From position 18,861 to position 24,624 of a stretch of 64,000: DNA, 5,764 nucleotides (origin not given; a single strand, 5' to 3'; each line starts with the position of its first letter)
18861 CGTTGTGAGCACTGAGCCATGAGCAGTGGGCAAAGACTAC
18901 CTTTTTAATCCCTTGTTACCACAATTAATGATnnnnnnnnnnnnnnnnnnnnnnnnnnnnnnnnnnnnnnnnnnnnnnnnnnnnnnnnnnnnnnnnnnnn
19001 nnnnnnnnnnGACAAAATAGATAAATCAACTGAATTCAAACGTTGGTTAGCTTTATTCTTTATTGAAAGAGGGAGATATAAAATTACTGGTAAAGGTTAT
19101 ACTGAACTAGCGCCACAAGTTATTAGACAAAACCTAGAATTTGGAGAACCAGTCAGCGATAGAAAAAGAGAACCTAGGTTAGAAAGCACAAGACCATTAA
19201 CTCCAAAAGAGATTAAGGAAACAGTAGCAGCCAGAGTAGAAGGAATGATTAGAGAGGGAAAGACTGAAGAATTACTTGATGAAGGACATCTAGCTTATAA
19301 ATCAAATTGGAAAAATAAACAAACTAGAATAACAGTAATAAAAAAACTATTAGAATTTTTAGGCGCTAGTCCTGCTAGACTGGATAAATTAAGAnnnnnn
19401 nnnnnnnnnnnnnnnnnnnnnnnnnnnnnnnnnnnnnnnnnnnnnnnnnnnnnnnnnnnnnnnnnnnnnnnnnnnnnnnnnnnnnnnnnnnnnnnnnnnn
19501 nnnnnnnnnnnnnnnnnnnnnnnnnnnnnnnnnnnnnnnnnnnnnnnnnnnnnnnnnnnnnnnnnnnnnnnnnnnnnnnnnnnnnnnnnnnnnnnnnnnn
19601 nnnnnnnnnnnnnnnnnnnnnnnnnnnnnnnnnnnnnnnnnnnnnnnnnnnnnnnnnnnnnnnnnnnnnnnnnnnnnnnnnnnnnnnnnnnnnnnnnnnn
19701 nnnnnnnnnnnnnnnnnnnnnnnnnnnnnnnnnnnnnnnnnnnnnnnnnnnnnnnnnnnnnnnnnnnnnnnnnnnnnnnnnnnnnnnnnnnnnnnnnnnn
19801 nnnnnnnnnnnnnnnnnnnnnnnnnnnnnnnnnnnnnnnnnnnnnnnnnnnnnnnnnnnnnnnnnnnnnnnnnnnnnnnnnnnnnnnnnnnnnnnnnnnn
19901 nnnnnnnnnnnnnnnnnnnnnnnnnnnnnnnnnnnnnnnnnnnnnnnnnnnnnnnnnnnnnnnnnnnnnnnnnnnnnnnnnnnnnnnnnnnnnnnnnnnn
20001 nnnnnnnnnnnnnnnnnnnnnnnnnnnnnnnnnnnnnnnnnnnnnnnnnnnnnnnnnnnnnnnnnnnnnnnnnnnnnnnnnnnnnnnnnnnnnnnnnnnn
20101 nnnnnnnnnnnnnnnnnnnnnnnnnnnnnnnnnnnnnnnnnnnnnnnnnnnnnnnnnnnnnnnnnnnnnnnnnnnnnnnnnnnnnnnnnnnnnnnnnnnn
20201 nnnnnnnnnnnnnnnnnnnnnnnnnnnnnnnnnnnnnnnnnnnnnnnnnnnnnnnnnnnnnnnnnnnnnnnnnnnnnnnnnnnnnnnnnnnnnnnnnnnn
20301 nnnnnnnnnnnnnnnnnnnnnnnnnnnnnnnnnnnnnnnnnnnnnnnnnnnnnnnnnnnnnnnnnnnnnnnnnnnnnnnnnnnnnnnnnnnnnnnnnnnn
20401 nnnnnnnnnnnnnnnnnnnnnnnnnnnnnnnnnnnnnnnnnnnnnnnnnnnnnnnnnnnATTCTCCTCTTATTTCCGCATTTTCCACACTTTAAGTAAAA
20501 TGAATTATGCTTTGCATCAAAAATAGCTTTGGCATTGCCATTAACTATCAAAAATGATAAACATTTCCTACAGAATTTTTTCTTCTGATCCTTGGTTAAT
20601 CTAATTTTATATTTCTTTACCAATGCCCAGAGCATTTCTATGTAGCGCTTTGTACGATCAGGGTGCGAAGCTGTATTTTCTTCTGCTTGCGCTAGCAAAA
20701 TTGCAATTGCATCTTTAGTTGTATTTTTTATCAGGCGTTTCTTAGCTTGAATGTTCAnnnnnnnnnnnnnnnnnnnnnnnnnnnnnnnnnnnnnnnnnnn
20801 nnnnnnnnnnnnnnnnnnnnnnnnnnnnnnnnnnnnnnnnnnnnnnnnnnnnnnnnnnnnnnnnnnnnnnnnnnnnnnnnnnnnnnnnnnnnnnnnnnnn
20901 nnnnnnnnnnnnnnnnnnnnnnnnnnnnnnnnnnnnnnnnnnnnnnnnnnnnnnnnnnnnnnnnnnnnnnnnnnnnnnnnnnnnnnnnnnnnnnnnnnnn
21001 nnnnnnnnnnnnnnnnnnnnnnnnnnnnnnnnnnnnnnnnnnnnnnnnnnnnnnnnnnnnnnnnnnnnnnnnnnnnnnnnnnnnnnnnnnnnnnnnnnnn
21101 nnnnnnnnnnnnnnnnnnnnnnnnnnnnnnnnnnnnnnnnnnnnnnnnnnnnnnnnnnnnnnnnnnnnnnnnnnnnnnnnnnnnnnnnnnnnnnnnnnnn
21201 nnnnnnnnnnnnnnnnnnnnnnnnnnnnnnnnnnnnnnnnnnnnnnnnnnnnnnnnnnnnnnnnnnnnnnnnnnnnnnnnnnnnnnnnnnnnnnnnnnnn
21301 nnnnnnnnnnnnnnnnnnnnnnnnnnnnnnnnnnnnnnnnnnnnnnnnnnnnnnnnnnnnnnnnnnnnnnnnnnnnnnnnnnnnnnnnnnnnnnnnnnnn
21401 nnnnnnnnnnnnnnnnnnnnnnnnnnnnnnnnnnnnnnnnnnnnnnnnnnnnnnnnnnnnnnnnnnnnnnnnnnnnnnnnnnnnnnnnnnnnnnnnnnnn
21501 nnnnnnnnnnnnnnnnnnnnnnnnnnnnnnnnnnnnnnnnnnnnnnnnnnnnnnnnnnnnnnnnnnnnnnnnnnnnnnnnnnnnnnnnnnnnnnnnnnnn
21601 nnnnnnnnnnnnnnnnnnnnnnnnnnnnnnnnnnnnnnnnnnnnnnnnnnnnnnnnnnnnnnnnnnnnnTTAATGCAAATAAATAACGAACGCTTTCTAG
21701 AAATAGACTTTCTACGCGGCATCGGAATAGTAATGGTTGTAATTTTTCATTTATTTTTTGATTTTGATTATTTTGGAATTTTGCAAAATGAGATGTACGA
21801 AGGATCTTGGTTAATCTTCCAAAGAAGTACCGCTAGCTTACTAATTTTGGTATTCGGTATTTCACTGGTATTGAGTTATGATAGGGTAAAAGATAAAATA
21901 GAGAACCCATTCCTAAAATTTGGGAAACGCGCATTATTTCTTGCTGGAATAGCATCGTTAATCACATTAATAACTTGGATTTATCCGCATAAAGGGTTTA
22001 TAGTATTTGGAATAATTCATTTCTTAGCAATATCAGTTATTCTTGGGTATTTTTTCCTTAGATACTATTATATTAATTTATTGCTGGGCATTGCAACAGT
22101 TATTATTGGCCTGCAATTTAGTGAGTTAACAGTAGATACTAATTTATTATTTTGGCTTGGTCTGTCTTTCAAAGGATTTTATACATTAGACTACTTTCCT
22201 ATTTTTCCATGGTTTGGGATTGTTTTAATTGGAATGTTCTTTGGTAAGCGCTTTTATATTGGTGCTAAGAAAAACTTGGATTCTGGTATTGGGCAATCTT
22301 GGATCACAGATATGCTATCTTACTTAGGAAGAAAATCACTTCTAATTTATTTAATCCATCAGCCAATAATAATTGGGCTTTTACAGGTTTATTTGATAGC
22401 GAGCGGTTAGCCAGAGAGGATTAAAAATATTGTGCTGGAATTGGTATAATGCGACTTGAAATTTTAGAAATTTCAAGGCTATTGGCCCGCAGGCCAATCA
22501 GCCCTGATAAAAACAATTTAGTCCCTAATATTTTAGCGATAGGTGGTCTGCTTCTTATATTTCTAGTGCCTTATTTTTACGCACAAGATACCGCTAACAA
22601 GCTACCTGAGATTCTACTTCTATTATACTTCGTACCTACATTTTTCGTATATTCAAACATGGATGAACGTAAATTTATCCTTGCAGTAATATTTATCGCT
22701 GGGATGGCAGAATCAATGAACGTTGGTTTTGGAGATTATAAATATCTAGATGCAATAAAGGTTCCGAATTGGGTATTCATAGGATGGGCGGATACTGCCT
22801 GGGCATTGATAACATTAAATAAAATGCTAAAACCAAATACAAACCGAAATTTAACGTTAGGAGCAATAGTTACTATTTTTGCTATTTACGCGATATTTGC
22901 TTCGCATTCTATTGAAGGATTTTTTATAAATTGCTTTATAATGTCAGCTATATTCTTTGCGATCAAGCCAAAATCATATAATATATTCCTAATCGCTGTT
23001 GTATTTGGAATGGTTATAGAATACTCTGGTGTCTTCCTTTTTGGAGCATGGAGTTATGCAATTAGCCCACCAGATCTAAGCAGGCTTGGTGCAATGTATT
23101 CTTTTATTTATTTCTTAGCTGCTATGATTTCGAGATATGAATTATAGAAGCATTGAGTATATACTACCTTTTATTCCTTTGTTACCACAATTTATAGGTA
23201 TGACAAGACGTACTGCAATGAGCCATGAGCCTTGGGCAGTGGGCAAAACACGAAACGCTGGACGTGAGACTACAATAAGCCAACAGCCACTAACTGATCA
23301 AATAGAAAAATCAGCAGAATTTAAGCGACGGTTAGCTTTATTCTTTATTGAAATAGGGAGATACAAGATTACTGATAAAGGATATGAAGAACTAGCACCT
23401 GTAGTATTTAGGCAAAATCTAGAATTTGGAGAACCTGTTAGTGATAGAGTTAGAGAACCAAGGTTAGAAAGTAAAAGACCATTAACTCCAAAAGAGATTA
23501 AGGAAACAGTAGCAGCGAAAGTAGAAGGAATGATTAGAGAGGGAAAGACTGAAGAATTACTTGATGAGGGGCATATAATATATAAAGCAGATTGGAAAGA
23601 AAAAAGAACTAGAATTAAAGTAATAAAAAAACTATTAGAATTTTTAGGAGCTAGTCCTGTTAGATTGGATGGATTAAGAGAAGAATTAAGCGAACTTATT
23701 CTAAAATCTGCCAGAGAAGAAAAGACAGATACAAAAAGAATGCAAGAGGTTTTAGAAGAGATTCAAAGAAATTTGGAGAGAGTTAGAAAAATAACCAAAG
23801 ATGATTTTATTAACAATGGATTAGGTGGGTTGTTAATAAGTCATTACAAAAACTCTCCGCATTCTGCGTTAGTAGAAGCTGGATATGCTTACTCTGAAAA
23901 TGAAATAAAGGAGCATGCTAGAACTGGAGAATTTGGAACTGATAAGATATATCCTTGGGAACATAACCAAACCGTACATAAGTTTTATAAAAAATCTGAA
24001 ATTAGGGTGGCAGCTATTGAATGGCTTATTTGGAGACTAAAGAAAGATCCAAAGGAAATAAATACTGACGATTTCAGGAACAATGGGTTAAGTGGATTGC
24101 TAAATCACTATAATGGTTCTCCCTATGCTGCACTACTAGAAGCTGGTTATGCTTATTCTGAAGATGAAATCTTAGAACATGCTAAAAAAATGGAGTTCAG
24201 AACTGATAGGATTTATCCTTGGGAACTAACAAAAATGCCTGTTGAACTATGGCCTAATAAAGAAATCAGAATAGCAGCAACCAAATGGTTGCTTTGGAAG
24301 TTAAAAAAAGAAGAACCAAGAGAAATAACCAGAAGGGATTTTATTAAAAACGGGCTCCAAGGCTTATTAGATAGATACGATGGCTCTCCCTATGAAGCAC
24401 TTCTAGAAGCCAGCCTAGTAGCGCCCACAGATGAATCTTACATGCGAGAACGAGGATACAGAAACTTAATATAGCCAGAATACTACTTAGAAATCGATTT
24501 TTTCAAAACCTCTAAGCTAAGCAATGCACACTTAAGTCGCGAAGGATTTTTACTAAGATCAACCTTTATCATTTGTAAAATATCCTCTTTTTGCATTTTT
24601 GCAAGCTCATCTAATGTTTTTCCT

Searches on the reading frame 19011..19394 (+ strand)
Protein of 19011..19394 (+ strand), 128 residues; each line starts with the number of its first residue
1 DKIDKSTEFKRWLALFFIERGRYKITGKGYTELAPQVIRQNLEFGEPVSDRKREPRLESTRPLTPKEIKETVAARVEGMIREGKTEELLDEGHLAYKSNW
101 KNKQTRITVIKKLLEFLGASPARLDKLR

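Call 39: find_related_loci(query=A1, collection=metagenome_contigs, flank=1500)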
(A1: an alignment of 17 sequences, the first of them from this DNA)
Query A1 (128 aa) in metagenome_contigs; peptide patterns used: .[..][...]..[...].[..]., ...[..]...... (x = any residue, [..] = any of these).
230 stretches matched a pattern; 13 encode a relative of the query (tblastn E <= 1e-3); 13 distinct loci.
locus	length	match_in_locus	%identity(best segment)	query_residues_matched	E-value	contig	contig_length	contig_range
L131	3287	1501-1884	70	1-128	5e-58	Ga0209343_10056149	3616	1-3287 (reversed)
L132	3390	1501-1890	64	1-128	9e-52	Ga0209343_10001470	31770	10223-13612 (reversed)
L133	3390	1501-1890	64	1-128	9e-52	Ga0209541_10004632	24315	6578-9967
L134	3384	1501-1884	63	1-126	1e-48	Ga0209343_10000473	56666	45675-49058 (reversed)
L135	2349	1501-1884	63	1-126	6e-49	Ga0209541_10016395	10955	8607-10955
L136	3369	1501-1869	64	1-121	1e-48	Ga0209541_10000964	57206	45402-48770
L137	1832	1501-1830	66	1-110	2e-47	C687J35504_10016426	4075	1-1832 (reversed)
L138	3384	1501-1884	61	3-128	5e-46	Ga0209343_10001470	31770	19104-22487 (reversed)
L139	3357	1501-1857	55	8-126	3e-40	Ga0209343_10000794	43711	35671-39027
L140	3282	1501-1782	47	4-121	4e-28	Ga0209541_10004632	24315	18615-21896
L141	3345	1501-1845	41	5-118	1e-23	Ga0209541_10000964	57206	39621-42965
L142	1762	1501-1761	36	2-110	2e-18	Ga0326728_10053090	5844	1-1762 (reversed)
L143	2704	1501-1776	32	1-114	2e-16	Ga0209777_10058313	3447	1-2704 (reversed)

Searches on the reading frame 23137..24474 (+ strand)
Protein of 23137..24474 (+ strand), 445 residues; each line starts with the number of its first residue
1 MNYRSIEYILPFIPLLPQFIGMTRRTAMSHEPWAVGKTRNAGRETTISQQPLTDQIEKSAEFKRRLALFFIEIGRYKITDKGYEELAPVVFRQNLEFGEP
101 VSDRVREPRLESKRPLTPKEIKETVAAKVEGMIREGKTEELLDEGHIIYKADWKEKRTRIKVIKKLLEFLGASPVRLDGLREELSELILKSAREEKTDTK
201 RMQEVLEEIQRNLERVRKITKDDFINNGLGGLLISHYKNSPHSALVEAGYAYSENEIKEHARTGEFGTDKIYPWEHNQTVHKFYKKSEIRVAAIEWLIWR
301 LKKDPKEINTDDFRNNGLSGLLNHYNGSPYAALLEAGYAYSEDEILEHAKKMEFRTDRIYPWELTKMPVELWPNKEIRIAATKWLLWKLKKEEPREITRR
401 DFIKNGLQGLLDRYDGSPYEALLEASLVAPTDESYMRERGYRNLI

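Call 6: search_protein_families(library=pfam, proteins=[window:23137-24474:+], max_evalue=1)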
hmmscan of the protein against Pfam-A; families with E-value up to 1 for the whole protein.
window:23137-24474:+ (445 aa): 2 families
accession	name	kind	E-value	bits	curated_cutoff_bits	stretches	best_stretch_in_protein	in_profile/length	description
PF13331.11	DUF4093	-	0.0011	19.9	25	0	197-231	7-43/86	Domain of unknown function (DUF4093)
PF13433.12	Peripla_BP_5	-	0.16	11.5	27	1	256-298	131-171/363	Periplasmic binding protein domain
